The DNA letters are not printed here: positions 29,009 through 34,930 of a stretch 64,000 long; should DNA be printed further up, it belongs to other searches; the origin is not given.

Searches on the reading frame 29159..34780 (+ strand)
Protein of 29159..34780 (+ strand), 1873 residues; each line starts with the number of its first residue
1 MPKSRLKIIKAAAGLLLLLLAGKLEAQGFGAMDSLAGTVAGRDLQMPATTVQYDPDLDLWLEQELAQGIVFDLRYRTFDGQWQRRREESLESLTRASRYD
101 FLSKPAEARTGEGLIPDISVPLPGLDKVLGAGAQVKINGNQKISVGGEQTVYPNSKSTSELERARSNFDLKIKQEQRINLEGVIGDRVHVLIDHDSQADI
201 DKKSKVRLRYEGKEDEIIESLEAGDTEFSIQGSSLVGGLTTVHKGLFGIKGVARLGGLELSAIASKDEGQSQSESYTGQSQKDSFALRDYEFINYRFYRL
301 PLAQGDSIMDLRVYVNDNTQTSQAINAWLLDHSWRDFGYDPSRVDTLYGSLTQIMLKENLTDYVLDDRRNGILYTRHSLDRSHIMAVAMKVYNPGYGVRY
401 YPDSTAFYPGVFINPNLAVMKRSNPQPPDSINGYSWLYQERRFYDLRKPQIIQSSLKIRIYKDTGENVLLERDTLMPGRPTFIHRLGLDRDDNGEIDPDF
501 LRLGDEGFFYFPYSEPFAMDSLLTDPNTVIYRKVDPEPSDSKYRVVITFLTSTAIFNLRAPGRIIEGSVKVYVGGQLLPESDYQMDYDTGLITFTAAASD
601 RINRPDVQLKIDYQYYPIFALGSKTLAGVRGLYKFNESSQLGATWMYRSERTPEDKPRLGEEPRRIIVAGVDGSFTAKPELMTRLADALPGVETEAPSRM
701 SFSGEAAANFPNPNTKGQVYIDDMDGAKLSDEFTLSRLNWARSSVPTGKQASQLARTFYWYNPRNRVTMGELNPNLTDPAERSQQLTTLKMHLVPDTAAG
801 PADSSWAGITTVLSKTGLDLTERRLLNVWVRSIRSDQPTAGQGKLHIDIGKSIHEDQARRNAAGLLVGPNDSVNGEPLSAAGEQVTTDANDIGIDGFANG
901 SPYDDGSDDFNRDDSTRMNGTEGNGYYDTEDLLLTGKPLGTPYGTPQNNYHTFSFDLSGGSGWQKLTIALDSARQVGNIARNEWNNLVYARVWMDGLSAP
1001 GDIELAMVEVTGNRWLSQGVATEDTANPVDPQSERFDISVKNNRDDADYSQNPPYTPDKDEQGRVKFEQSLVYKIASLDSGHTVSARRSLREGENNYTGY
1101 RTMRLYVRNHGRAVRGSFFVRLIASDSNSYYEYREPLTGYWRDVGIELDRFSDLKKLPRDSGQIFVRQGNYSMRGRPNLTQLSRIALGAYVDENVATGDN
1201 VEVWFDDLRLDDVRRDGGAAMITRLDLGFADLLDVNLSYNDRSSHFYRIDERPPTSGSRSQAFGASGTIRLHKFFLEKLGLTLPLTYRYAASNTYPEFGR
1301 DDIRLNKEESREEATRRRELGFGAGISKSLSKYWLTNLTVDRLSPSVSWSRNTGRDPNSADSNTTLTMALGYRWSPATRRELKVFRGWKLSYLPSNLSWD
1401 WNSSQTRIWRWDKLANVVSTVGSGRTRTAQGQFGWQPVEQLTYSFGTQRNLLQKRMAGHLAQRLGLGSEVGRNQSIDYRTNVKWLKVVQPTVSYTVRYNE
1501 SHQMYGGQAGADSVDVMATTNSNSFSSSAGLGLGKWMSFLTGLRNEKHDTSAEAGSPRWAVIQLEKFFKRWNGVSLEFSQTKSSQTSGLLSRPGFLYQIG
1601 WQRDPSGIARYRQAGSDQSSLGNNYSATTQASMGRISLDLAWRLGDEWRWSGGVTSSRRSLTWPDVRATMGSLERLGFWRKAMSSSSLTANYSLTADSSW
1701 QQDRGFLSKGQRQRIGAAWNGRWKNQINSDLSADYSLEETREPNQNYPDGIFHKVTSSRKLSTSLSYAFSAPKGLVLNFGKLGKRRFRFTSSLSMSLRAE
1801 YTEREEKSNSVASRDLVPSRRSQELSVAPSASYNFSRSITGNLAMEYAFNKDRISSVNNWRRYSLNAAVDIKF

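Call 8: search_protein_families(library=pfam, proteins=[window:29159-34780:+], max_evalue=0.0001)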
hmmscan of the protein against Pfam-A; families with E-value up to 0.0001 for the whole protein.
window:29159-34780:+ (1873 aa): 1 family
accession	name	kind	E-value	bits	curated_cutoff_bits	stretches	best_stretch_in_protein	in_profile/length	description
PF14349.11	SprA_N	-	1.8e-12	47.4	27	1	1068-1306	238-507/510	Motility related/secretion protein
